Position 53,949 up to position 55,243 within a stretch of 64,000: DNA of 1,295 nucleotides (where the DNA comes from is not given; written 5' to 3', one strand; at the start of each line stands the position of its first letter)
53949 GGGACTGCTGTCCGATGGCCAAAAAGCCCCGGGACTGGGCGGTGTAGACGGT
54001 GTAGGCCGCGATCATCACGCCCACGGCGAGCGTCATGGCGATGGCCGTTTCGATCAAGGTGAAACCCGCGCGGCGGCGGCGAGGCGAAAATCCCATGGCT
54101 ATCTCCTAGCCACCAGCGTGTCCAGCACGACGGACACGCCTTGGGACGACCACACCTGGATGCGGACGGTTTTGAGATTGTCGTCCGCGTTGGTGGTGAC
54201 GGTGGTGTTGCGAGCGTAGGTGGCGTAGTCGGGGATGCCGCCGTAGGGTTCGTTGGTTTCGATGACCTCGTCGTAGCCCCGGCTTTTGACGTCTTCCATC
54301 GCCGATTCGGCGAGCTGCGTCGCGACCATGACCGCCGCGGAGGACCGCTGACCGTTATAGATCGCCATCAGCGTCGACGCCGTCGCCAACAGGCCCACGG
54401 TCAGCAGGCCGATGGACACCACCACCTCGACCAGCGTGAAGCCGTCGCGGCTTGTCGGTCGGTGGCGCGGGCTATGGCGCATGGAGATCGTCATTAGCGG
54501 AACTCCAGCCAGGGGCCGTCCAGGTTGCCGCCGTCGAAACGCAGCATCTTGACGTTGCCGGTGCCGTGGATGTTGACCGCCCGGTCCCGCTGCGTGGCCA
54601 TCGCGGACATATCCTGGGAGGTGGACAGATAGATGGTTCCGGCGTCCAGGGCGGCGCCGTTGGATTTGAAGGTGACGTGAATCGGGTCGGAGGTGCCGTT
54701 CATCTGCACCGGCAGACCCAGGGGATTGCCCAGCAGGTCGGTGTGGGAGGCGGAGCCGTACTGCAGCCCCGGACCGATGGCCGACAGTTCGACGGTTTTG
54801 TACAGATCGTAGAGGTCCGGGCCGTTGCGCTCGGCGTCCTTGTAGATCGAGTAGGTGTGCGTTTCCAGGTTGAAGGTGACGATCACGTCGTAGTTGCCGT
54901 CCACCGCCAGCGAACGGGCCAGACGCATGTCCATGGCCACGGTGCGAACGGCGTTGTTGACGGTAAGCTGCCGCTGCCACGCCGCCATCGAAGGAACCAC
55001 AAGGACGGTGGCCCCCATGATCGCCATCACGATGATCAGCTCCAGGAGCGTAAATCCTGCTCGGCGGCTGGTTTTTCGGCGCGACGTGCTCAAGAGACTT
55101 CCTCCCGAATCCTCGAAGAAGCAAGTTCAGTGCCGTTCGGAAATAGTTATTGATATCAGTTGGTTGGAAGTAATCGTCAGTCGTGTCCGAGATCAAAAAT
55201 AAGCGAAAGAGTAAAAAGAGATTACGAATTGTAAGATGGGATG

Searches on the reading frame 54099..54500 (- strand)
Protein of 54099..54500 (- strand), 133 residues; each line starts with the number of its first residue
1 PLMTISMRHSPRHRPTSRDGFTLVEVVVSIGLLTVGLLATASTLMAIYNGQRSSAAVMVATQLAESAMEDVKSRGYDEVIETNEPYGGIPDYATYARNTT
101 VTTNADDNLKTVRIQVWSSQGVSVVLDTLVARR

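Call 6: search_protein_families(library=pfam, proteins=[window:54099-54500:-], max_evalue=0.01)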
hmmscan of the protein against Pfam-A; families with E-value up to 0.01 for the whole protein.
window:54099-54500:- (133 aa): 1 family
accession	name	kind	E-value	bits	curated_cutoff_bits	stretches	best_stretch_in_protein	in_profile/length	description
PF07963.17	N_methyl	-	1.9e-05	24.5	21.2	1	19-40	5-26/27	Prokaryotic N-terminal methylation motif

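Call 7: search_protein_families(library=ncbifam, proteins=[window:54099-54500:-], max_evalue=0.01)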
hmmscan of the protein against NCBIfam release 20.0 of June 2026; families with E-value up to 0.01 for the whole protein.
window:54099-54500:- (133 aa): 4 families
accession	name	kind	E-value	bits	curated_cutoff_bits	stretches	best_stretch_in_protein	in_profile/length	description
TIGR02523.1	type_IV_pilV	equivalog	4e-07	30.6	52.2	1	20-90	3-73/139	type IV pilus modification protein PilV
TIGR02598.1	TIGR02598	subfamily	0.00037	20.7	51.4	1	20-116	1-96/151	Verru_Chthon cassette protein B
TIGR02532.1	IV_pilin_GFxxxE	domain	0.00044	20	16.3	1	19-40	2-23/24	prepilin-type N-terminal cleavage/methylation domain-containing protein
TIGR01707.1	gspI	equivalog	0.0087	16.5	44.35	0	20-119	1-99/101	type II secretion system minor pseudopilin GspI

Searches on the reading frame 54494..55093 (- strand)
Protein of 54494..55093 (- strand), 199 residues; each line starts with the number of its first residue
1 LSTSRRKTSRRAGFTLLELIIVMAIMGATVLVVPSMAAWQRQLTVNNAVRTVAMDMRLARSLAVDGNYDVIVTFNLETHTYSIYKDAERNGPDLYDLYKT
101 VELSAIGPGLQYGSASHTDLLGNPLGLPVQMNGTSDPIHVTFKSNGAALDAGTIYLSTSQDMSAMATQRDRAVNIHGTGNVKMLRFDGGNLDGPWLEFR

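Call 6: search_protein_families(library=pfam, proteins=[window:54494-55093:-], max_evalue=0.01)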
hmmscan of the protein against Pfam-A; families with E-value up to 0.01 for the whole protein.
window:54494-55093:- (199 aa): 2 families
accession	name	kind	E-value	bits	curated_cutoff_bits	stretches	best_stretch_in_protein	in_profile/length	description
PF07963.17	N_methyl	-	2.9e-06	27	21.2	1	9-32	2-25/27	Prokaryotic N-terminal methylation motif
PF12019.13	GspH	-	6.9e-05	23.7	21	1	48-179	1-108/108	Type II transport protein GspH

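Call 7: search_protein_families(library=ncbifam, proteins=[window:54494-55093:-], max_evalue=0.01)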
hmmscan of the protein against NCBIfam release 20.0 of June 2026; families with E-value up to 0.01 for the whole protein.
window:54494-55093:- (199 aa): 8 families
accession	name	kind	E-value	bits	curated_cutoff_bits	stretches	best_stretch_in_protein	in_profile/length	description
NF040982.1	ComGD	equivalog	5.5e-08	33.3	70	1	12-102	2-94/139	competence type IV pilus minor pilin ComGD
TIGR02596.1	TIGR02596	subfamily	3.2e-06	27.4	70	1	14-75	1-63/196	Verru_Chthon cassette protein D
TIGR01708.2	typeII_sec_gspH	equivalog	5.4e-06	26.5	80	1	12-86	2-75/169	type II secretion system minor pseudopilin GspH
NF007800.0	PRK10506.1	equivalog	2.7e-05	24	158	1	7-88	4-86/163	prepilin peptidase-dependent protein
TIGR02532.1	IV_pilin_GFxxxE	domain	3.3e-05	23.5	16.3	1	11-32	1-22/24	prepilin-type N-terminal cleavage/methylation domain-containing protein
TIGR01710.1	typeII_sec_gspG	equivalog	0.0027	17.8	88.85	1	13-52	2-42/134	type II secretion system major pseudopilin GspG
NF040999.1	pilin_ComGC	equivalog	0.0068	16.6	75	0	12-42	2-33/84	competence type IV pilus major pilin ComGC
NF041775.1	typeIV_PilA_Myxo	equivalog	0.0091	16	400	0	6-40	5-40/214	type IV pilin protein PilA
